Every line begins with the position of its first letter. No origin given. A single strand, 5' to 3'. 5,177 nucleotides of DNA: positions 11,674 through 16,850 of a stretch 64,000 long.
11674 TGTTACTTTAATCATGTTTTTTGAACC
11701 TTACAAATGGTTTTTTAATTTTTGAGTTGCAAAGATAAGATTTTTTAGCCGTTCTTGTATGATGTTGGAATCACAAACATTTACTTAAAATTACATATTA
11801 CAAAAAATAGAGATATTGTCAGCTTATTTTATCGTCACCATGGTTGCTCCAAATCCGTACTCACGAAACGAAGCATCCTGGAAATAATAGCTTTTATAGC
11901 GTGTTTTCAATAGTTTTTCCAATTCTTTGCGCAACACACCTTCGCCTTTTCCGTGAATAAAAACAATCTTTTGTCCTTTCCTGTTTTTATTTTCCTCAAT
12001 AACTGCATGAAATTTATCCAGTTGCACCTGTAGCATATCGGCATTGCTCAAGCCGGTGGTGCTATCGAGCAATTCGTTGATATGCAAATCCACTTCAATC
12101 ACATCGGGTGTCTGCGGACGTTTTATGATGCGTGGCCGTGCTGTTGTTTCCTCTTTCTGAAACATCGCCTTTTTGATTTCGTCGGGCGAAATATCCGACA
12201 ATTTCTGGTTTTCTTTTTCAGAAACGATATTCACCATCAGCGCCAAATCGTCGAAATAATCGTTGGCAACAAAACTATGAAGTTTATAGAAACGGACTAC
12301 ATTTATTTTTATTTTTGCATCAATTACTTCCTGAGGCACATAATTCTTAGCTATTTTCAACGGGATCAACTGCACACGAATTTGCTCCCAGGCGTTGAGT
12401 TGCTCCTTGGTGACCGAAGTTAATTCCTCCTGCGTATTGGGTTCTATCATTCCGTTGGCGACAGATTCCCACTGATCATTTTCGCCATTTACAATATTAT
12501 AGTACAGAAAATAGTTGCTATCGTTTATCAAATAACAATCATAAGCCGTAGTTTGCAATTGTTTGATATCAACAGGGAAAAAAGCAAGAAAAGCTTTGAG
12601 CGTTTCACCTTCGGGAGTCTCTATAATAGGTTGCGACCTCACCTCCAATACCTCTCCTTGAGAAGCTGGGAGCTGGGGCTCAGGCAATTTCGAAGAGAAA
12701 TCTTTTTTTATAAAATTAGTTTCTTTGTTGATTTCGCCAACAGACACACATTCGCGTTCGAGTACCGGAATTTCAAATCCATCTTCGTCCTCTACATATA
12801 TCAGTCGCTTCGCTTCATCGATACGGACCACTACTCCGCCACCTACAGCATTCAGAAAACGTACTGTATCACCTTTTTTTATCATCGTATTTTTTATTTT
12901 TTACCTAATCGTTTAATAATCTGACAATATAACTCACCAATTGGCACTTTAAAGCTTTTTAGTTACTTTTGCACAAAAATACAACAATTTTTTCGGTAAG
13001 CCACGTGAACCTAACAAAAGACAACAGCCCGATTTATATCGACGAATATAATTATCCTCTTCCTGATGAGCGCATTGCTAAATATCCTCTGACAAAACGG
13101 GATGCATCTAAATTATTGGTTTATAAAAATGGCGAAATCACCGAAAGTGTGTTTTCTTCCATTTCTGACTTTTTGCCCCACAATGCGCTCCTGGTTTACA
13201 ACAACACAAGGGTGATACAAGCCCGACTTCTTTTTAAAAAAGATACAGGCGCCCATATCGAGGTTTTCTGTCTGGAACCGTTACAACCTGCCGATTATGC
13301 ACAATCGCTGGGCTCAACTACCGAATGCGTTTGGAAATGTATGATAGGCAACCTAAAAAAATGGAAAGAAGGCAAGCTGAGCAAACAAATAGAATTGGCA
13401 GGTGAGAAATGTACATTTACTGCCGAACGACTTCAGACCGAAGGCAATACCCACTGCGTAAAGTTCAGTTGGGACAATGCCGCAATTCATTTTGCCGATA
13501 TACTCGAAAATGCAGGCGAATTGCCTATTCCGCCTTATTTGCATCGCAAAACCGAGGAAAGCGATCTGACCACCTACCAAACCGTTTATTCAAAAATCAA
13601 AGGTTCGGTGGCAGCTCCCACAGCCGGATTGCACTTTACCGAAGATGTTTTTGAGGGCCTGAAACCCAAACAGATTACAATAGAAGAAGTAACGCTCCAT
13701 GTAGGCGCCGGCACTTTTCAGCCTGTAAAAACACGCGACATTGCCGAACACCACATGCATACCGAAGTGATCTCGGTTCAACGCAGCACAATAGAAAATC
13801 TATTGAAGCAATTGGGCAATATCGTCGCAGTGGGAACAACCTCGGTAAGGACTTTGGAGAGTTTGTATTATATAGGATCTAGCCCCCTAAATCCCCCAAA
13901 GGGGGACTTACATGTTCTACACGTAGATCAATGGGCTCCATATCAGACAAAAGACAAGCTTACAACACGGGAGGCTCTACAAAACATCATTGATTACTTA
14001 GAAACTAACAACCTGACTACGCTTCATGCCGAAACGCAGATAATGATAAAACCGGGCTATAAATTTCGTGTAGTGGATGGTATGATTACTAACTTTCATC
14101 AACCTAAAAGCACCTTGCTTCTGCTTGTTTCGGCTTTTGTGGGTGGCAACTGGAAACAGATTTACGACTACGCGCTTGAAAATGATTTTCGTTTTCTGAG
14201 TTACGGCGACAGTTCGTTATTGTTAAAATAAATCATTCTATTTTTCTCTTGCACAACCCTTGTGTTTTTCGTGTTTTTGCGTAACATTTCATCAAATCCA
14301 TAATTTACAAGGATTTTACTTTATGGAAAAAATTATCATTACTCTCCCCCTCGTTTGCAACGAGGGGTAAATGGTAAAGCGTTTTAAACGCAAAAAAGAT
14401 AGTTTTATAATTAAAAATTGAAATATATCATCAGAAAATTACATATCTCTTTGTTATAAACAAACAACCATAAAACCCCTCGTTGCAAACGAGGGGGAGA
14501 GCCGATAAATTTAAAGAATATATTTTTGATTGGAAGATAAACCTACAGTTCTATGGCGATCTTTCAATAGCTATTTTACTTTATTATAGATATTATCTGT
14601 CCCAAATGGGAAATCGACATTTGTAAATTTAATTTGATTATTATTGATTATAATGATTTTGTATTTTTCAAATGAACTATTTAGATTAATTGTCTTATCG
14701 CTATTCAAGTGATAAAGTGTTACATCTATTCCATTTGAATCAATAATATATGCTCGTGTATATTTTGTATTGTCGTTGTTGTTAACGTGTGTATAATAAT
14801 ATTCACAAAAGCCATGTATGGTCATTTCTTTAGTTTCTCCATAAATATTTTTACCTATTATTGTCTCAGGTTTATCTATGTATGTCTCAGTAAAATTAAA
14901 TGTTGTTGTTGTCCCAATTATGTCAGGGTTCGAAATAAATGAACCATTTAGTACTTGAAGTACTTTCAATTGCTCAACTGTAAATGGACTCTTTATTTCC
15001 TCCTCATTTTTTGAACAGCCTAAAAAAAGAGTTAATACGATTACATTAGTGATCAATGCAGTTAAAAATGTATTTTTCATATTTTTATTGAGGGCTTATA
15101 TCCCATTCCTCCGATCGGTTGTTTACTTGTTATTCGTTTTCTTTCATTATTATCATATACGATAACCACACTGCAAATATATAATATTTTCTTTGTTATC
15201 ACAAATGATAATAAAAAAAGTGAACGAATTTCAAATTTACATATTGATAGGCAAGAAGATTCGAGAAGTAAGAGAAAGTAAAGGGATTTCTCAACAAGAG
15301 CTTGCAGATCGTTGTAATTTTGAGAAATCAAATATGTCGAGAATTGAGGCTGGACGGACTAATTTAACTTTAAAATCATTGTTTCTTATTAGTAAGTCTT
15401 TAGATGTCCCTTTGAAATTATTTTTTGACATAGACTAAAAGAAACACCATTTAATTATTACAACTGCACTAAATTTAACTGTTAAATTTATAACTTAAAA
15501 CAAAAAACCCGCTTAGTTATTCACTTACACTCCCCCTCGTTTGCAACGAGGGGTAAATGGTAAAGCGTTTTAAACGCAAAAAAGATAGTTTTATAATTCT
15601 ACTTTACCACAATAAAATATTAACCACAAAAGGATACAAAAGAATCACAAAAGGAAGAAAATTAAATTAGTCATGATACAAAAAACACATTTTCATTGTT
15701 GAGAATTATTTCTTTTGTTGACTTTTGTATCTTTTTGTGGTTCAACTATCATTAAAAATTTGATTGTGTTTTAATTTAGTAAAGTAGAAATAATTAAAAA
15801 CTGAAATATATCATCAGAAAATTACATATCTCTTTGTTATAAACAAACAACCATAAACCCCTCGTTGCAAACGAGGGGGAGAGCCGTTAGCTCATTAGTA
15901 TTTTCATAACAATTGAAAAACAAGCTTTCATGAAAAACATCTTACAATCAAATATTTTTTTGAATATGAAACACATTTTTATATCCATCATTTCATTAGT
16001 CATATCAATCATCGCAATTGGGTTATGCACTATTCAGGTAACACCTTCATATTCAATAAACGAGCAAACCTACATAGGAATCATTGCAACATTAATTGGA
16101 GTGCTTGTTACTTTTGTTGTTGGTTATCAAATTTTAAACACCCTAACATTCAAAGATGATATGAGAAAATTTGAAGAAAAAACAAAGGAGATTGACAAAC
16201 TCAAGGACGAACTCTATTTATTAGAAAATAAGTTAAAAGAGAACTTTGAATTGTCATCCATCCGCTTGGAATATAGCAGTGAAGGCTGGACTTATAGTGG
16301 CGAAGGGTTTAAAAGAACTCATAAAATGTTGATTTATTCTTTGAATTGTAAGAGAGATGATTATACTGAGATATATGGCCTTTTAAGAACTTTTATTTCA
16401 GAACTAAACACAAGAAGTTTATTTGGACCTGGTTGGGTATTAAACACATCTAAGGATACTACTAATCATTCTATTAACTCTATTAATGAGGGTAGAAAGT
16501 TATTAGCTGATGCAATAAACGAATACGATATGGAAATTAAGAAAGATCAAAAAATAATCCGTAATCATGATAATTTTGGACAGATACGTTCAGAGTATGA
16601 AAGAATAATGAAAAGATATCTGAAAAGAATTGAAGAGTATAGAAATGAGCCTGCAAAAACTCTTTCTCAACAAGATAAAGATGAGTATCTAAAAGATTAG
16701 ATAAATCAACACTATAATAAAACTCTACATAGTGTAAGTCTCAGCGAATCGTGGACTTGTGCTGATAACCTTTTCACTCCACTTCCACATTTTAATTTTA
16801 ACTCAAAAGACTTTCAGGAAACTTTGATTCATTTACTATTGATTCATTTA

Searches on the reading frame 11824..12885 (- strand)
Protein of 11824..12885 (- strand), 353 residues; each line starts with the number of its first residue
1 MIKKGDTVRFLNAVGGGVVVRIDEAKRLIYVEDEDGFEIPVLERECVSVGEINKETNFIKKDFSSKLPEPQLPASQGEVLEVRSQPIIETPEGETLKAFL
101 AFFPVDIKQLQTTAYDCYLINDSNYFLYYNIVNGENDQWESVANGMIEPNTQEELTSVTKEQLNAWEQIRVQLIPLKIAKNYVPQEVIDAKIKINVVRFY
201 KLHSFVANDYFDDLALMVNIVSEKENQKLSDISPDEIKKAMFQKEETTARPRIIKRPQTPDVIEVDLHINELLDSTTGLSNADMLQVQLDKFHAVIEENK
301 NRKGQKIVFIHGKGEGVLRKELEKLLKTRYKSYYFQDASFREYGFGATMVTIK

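Call 70: search_protein_families(library=pfam, proteins=[window:11824-12885:-], max_evalue=0.001)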
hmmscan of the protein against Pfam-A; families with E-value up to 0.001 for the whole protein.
window:11824-12885:- (353 aa): 2 families
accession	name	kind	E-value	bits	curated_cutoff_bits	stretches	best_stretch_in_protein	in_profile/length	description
PF09640.15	DUF2027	-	3.8e-50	169.9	25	1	96-249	1-154/156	Domain of unknown function (DUF2027)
PF01713.27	Smr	-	9.4e-10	39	25.7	1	290-353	13-77/77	Smr domain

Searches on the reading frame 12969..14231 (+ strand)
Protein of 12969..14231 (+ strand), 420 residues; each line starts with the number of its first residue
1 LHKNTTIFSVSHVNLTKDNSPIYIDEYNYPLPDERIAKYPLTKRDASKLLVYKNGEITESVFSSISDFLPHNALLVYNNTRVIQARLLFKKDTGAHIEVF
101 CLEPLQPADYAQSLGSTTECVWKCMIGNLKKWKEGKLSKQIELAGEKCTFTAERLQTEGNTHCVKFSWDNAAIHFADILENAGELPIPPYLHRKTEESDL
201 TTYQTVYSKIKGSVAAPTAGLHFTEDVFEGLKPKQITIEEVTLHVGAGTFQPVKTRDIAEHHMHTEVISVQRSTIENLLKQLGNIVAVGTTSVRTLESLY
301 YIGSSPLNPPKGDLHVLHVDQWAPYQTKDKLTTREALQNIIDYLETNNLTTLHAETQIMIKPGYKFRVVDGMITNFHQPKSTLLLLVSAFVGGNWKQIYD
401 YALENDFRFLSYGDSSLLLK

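Call 70: search_protein_families(library=pfam, proteins=[window:12969-14231:+], max_evalue=0.001)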
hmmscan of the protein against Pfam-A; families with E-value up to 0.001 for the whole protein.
window:12969-14231:+ (420 aa): 1 family
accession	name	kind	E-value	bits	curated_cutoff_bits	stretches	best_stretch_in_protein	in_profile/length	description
PF02547.20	Queuosine_synth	-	1.8e-101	339.9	25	1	25-418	2-322/322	Queuosine biosynthesis protein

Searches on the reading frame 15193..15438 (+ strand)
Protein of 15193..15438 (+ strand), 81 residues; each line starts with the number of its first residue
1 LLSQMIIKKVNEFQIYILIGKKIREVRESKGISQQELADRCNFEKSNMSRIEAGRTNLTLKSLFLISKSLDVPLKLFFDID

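Call 3: search_protein_families(library=pfam, proteins=[window:15193-15438:+], max_evalue=0.01)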
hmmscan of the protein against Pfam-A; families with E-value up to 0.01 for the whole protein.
window:15193-15438:+ (81 aa): 7 families
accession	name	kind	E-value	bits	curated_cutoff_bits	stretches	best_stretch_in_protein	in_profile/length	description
PF01381.28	HTH_3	-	7.3e-12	45.6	23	1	23-75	1-53/55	Helix-turn-helix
PF13560.12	HTH_31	-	1.7e-08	35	27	1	20-57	3-40/64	Helix-turn-helix domain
PF12844.13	HTH_19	-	2.1e-06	28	30.2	1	20-73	1-54/64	Helix-turn-helix domain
PF13443.12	HTH_26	-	9.6e-06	26.2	22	1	22-73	1-53/63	Cro/C1-type HTH DNA-binding domain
PF13744.12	HTH_37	-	0.00036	20.7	27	1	10-56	10-56/80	Helix-turn-helix domain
PF13413.12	HTH_25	-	0.00072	19.8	24.6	1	24-56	3-35/62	Helix-turn-helix domain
PF01047.28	MarR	-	0.0091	16.3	24.6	0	24-51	10-37/59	MarR family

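Call 4: search_protein_families(library=padloc, proteins=[window:15193-15438:+], max_evalue=0.01)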
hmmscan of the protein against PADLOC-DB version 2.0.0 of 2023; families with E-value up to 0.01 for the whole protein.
window:15193-15438:+ (81 aa): 27 families (the best 25 are shown)
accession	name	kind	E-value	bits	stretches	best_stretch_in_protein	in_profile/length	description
PDLC02926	HTH_VI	-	1e-14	52.5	1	19-78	2-61/92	-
PDLC03665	Control_protein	-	1.7e-11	42.2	1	14-77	4-68/77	control protein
PDLC03668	Control_protein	-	7.5e-11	40.4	1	23-79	13-69/79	control protein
PDLC04760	PDC-M64C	-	3.4e-10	38.2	1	12-74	20-82/93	-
PDLC03947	RmrA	-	1.8e-08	31.7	1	17-79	10-72/383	-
PDLC04142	capH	-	1.9e-08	33.3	1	17-78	5-66/103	capH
PDLC04775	PDC-M69A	-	7.9e-08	30.8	1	15-73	4-62/113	-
PDLC03954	RmrA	-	1.1e-07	29.1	1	17-78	9-70/380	-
PDLC03664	Control_protein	-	1.8e-07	29.5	1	17-73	12-68/74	control protein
PDLC03948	RmrA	-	2.4e-07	28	1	20-79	10-69/397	-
PDLC04758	PDC-M64B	-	2.6e-07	29.1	1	17-73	29-85/123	-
PDLC03952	RmrA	-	4.1e-07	27.2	1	13-78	17-82/395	-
PDLC03944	RmrA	-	4.8e-07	27.2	1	19-79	7-67/384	-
PDLC04757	PDC-M64B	-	6.1e-07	27.5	1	18-71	29-82/128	-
PDLC03951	RmrA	-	2.7e-06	24.6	1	20-78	10-68/400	-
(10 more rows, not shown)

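Call 5: search_protein_families(library=ncbifam, proteins=[window:15193-15438:+], max_evalue=0.01)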
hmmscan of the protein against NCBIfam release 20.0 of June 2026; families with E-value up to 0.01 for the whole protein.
window:15193-15438:+ (81 aa): 20 families
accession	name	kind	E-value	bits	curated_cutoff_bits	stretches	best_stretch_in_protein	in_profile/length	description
NF046032.1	TransRegSlrRBacil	equivalog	1.5e-08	34.9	250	1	18-80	1-64/149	HTH-type transcriptional regulator SlrR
NF047948.1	male_kill_WMK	equivalog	5.2e-08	32.7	300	1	14-74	158-218/300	WO male-killing family protein Wmk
NF010465.0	PRK13890.1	equivalog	7.3e-08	32.5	96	1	23-78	10-65/121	conjugal transfer protein TrbA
NF041951.1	phage_RstR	subfamily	1.5e-07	31.6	80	1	19-73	3-57/108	RstR family transcriptional repressor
NF006015.0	PRK08154.1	subfamily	1.5e-07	30.9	204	1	15-75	27-87/314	anaerobic benzoate catabolism transcriptional regulator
TIGR03070.1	couple_hipB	subfamily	5.8e-07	29.4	71.65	1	19-70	3-54/58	type II toxin-antitoxin system Y4mF family antitoxin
TIGR03830.1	CxxCG_CxxCG_HTH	subfamily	1.9e-06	27.7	61.8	1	16-64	63-113/127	type II TA system antitoxin MqsA family protein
NF007408.0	PRK09943.1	equivalog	6.8e-06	25.8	211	1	18-78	7-67/185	HTH-type transcriptional regulator PuuR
NF007271.0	PRK09726.1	equivalog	1e-05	25.4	79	1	21-76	15-70/88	type II toxin-antitoxin system antitoxin HipB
TIGR00270.2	TIGR00270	equivalog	1.4e-05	24.9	110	1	20-73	77-130/159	multiprotein bridging factor aMBF1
NF008109.0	PRK10856.1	equivalog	2.4e-05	24.2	208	1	19-65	15-61/334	cytoskeleton protein RodZ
NF038139.1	Reg_Aceta_RamB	equivalog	8e-05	21.5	700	1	19-77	3-61/465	acetate metabolism transcriptional regulator RamB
NF058600.1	TransRegSco1979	equivalog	0.00011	21.4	350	1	17-63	7-53/280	Sco1979 family transcriptional regulator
NF048000.1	ECH1013_TF_S24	equivalog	0.00023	21.1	300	1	20-76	4-61/204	ECH_1013 family putative transcriptional regulator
NF003162.0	PRK04140.1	equivalog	0.00028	20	263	1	20-77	128-185/317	transcriptional regulator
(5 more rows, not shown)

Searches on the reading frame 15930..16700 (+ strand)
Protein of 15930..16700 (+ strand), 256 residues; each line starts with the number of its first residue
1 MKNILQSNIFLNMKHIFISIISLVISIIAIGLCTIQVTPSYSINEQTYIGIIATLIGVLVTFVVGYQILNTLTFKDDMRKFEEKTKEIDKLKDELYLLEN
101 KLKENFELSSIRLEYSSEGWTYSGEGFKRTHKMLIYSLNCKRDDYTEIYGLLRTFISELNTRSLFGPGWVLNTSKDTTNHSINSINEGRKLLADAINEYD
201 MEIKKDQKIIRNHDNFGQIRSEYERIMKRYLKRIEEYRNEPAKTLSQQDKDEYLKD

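Call 3: search_protein_families(library=pfam, proteins=[window:15930-16700:+], max_evalue=0.01)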
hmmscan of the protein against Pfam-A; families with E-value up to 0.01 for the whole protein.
window:15930-16700:+ (256 aa): 1 family
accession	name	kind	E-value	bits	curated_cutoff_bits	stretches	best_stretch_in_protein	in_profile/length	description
PF18160.6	SLATT_5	-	0.0008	19.3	29.5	1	16-116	33-131/192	SMODS and SLOG-associating 2TM effector domain family 5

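Call 4: search_protein_families(library=padloc, proteins=[window:15930-16700:+], max_evalue=0.01)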
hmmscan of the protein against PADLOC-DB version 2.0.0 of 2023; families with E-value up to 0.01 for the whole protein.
window:15930-16700:+ (256 aa): 1 family
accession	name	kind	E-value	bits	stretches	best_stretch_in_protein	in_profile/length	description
PDLC03819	RTasSLATT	-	0.00013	19.7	1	11-116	24-117/176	DRT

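Call 5: search_protein_families(library=ncbifam, proteins=[window:15930-16700:+], max_evalue=0.01)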
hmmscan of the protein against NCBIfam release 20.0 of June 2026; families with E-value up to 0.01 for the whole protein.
window:15930-16700:+ (256 aa): 2 families
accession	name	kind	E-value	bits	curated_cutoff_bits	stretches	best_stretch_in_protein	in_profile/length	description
NF033631.1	SLATT_5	subfamily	9.1e-06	25.3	60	1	11-116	19-124/180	SLATT domain-containing protein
NF045996.1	MAG0920_fam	subfamily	0.0019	17.6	43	1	6-137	54-190/232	MAG0920 family protein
